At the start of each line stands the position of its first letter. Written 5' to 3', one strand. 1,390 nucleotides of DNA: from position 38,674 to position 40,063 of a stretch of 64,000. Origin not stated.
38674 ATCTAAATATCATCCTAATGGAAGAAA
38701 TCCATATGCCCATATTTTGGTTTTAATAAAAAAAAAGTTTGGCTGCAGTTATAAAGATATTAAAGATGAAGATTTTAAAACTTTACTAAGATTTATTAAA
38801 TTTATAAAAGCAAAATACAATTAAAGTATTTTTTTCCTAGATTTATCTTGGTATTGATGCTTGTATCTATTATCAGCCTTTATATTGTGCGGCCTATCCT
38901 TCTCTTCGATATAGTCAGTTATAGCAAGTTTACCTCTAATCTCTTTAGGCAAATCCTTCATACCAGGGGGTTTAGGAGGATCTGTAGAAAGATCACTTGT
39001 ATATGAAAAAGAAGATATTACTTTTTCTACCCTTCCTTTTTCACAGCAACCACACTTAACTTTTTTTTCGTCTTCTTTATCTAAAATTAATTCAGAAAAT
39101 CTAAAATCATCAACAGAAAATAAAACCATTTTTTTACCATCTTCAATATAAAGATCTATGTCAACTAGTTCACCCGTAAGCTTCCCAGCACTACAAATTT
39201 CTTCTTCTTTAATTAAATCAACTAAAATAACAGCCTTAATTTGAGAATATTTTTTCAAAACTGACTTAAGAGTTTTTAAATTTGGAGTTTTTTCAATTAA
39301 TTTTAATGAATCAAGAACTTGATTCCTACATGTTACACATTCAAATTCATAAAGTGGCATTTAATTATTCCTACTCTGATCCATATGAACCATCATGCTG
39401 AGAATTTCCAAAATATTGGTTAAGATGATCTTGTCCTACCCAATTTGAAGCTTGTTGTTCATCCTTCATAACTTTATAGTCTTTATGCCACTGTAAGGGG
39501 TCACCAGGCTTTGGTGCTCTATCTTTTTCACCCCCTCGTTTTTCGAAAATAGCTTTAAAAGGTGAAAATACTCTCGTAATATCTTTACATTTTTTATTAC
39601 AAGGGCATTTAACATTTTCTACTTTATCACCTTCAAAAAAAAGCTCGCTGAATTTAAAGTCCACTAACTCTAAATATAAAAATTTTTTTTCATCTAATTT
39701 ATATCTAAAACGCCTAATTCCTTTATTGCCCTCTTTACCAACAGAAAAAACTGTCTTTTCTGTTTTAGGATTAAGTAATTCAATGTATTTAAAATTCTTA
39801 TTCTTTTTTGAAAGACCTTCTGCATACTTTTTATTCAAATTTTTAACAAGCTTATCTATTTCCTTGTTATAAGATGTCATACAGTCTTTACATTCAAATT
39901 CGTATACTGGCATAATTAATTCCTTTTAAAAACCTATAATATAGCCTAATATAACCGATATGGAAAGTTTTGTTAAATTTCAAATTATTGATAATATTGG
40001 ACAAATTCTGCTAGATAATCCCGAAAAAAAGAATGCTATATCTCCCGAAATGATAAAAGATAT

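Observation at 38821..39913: Tandem paralogs of an FmdB-like zinc ribbon split by a ~95-aa inserted domain, with disordered Pro/Lys tails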

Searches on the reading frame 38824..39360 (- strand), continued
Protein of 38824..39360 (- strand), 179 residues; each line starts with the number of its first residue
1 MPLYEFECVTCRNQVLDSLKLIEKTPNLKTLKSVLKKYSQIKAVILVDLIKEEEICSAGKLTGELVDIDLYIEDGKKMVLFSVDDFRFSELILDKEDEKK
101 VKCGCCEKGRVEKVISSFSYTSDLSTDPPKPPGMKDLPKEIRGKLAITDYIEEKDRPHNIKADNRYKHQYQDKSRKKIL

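Call 85: fold_search(model_id=the predicted structure, library=pdb)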
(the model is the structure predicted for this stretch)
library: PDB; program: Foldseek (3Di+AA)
matches with E <= 10: 1714; with E <= 0.001: 0
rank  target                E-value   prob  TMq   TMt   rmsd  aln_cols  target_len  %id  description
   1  4jgr_A                7.8e-02  0.96  0.26  0.23   2.9        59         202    8  The crystal structure of sporulation kinase D mutant sensor domain, R131A, from Bacillus subtilis subsp at 2.4A resolu (released 2013-05-15)
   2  4jgp_B                1.2e-01  0.89  0.26  0.23   5.4        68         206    9  The crystal structure of sporulation kinase D sensor domain from Bacillus subtilis subsp in complex with pyruvate at 2 (released 2013-05-15)
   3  4jgr_B                1.5e-01  0.92  0.26  0.23   2.8        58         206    9  The crystal structure of sporulation kinase D mutant sensor domain, R131A, from Bacillus subtilis subsp at 2.4A resolu (released 2013-05-15)
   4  4jgq_A                2.1e-01  0.89  0.26  0.23   2.8        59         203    8  The crystal structure of sporulation kinase D mutant sensor domain, r131a, from Bacillus subtilis subsp in co-crystall (released 2013-05-15)
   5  4jgo_B                2.3e-01  0.66  0.25  0.22   5.5        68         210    9  The crystal structure of sporulation kinase d sensor domain from Bacillus subtilis subsp. (released 2013-05-15)
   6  9kby_A                2.6e-01  0.07  0.11  0.04  11.8        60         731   10  Cryo-EM structure of DCL4-Hairpin RNA complex (released 2026-02-18)
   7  9nia                  3.1e-01  0.84  0.26  0.22   3.0        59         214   10  Crystal structure of Vibrio cholerae CqsR bound to ethanolamine (released 2025-07-02)
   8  4cdg_C                4.0e-01  0.05  0.11  0.15  16.9        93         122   12  Crystal structure of the Bloom's syndrome helicase BLM in complex with Nanobody (released 2013-11-13)
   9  9kbz_A                4.2e-01  0.05  0.10  0.02  11.6        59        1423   10  Cryo-EM structure of DCL4-DRB4CTD-dsRNA complex (released 2026-02-18)
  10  7rth_m                4.2e-01  0.04  0.11  0.15  17.3       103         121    9  Crystal structure of an anti-lysozyme nanobody in complex with an anti-nanobody Fab "NabFab" (released 2021-09-01)
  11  9niv                  5.4e-01  0.72  0.26  0.22   3.0        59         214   10  Crystal structure of Vibrio cholerae CqsR bound to serinol (released 2025-07-02)
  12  5jds_B                5.4e-01  0.06  0.11  0.15  15.3        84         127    2  Crystal structure of PD-L1 complexed with a nanobody at 1.7 Angstron resolution (released 2017-04-12)
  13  8fsl_D                6.1e-01  0.05  0.11  0.17  11.3        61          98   11  Human Mesothelin bound to a neutralizing VH domain antibody (released 2024-05-29)
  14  9r19_I                6.1e-01  0.03  0.12  0.14  15.8        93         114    6  Crystal structure of human ACE2 in complex with VHH B07 and VHH B10 (released 2025-09-17)
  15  6fyt_I                6.5e-01  0.04  0.11  0.15  16.6        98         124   10  Structure of H1 (A/solomon Islands/3/06) Influenza Hemagglutinin in complex with SD38 (released 2018-11-07)
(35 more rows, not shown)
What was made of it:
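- The best Foldseek hits are the same KinD and CqsR domains (call 85).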

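Call 96: find_related_loci(query=A1, collection=viral_contigs, flank=3000)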
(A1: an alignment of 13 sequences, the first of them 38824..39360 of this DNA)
Query A1 (179 aa) in viral_contigs; peptide patterns used: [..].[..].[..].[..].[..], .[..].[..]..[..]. (x = any residue, [..] = any of these).
26 stretches matched a pattern, but none encodes a relative of the query by tblastn (E <= 1e-3).

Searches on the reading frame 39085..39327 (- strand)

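Call 56: search_protein_families(library=pfam, proteins=[window:39085-39327:-], max_evalue=10)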
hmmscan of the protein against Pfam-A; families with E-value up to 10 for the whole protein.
seq(81 aa): 1 family
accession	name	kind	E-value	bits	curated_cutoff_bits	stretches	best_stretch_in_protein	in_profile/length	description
PF18497.6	RNase_3_N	-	0.078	13.4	26.8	1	9-50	22-62/95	Ribonuclease III N-terminal domain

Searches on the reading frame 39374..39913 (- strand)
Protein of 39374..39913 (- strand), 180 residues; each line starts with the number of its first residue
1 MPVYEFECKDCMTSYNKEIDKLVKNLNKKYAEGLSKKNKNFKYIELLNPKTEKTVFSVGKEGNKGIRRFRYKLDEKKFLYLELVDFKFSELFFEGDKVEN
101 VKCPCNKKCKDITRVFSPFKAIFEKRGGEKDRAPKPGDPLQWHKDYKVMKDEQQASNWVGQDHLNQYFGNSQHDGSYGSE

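Call 4: search_protein_families(library=pfam, proteins=[window:39374-39913:-], max_evalue=10)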
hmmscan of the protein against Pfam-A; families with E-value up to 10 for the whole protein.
window:39374-39913:- (180 aa): 2 families
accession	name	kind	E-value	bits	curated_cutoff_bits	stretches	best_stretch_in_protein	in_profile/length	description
PF09723.15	Zn_ribbon_8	-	0.0032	17.9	34.4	1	1-13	1-13/41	Zinc ribbon domain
PF23210.1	HEAT_Maestro_2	-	0.23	10.1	27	1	14-80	327-398/650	MROH2B-like, HEAT repeats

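Call 5: search_protein_families(library=ncbifam, proteins=[window:39374-39913:-], max_evalue=10)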
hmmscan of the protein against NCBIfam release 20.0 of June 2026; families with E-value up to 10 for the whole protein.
window:39374-39913:- (180 aa): 1 family
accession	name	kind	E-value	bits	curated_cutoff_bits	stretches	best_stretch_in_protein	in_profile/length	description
TIGR02605.1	CxxC_CxxC_SSSS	subfamily_domain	0.00057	19.9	31.3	1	1-14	1-14/52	FmdB family zinc ribbon protein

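Call 8: find_homologous_proteins(query=window:39374-39913:-, max_evalue=0.001)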
Query window:39374-39913:- (180 aa): 28 proteins with E <= 0.001 among 57 candidates.
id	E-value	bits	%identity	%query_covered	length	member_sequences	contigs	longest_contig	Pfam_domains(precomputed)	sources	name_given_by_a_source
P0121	5.1e-111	387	86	100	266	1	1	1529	PF09723.16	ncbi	-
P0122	1.7e-105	369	86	100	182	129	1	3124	-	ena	-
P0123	7.3e-105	367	88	100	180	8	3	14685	-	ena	-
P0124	3.4e-86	306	73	100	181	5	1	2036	-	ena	-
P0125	1.9e-85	303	72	100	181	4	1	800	-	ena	-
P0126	2.9e-85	303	72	100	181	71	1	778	-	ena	-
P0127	1.5e-84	300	72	99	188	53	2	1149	-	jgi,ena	-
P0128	2.7e-84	300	69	100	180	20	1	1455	-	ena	-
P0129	1.8e-82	294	71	100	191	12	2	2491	-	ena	-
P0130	2.3e-72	261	98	68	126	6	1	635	-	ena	-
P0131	2.1e-70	254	73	82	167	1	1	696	-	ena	-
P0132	2.4e-70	254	98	66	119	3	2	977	-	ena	-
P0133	2.2e-64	235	84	70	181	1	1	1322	-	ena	-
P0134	7.3e-53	197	75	60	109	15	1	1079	-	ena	-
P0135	7.0e-50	187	55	94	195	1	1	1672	PF09723.16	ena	-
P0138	2.0e-46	176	51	93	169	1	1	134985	PF09723.16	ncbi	ncbi:MAG: hypothetical protein ACT4NX_05145 [Deltaproteobacteria bacterium]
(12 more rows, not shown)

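Call 11: find_encoding_contigs(protein=P0138, flank=8000, max_places=3)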
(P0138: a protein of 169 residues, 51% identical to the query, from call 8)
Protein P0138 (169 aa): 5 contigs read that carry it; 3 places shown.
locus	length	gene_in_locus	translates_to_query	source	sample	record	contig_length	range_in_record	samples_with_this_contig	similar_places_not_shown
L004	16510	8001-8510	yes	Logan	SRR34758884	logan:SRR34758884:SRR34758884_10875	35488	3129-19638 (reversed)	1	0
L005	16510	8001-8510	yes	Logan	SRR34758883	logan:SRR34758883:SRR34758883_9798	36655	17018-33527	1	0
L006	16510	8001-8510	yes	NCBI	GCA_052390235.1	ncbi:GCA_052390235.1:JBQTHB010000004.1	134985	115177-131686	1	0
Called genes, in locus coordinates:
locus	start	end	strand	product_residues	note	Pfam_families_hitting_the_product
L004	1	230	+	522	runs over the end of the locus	PF02538:Hydantoinase_B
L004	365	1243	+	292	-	PF04055:Radical_SAM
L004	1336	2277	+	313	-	PF00296:Bac_luciferase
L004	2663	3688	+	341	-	PF01145:Band_7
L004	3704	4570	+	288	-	PF01145:Band_7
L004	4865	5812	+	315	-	PF00890:FAD_binding_2 (faint), PF01266:DAO (faint), PF07992:Pyr_redox_2, PF13738:Pyr_redox_3, PF00070:Pyr_redox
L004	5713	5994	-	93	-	-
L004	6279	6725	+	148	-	PF13560:HTH_31, PF01381:HTH_3, PF12844:HTH_19 (faint), PF13443:HTH_26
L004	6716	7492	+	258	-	-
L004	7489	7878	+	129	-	-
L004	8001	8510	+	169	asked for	PF09723:Zn_ribbon_8 (faint)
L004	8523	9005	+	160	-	PF09723:Zn_ribbon_8 (faint)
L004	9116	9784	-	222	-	PF01502:PRA-CH, PF01503:PRA-PH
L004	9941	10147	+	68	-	PF01192:RNA_pol_Rpb6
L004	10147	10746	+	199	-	PF01914:MarC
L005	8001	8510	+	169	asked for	PF09723:Zn_ribbon_8 (faint)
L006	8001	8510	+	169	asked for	PF09723:Zn_ribbon_8 (faint)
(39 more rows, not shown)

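Call 29: search_solved_structures(query=A2, max_evalue=10, show_alignments=2)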
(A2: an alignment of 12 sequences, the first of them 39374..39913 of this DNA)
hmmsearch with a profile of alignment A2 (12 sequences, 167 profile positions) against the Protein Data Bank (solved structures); distinct sequences matched with E-value up to 10: 0.

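Call 32: predict_structure(alignment_id=A4)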
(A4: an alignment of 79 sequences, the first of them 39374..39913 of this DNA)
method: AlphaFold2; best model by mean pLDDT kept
length: 180 residues; sequences in the alignment: 79
mean_pLDDT: 66.7   pTM: 0.57
mean pLDDT of the five models: 66.7, 65.9, 64.6, 63.0, 61.6
residues with pLDDT >= 90: 10; 70-90: 87; 50-70: 37; < 50: 46
segments of 3 or more residues with pLDDT < 50: 117-130, 149-180
pLDDT, mean of each block of 10 residues (from residue 1): 74 83 88 89 86 87 75 79 79 68 65 59 41 67 58 35 38 30
secondary structure, 60 per line:
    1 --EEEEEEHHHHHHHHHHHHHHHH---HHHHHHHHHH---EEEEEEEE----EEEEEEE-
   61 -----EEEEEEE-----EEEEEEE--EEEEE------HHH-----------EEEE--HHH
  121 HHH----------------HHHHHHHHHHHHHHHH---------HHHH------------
elements in order: E3-8 H9-24 H28-37 E41-48 E53-59 E66-72 E78-84 E87-91 E112-115 H118-123 H140-155 H165-168

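Call 80: search_protein_families(library=padloc, proteins=[window:39374-39913:-], max_evalue=1)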
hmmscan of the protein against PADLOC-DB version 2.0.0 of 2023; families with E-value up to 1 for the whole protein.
window:39374-39913:- (180 aa): 0 families

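Call 81: search_protein_families(library=phrogs, proteins=[window:39374-39913:-], max_evalue=1)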
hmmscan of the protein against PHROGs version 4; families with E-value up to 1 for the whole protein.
window:39374-39913:- (180 aa): 3 families
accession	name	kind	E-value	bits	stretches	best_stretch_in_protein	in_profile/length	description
phrog_10675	-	unknown function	0.19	13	1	3-41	29-68/98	-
phrog_14679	-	unknown function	0.34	12.3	0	141-174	35-68/109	-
phrog_19598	-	unknown function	0.44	11.5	0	12-27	34-49/51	-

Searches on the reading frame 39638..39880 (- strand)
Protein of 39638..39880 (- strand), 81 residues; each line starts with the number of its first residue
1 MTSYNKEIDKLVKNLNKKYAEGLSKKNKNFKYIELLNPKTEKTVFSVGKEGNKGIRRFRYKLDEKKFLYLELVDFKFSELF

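Call 56: search_protein_families(library=pfam, proteins=[window:39638-39880:-], max_evalue=10)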
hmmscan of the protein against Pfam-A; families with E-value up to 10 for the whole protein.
seq(81 aa): 3 families
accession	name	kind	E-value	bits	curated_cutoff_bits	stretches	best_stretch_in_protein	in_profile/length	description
PF23210.1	HEAT_Maestro_2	-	0.042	12.5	27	1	4-69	328-398/650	MROH2B-like, HEAT repeats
PF09738.14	LRRFIP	-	0.23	11.2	28.2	1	6-63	237-292/300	LRRFIP family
PF08354.15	Fas1-AflB-like_hel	-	0.24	10.7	25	1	4-73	138-208/353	Fatty acid synthase subunit beta/Fas1-like, helical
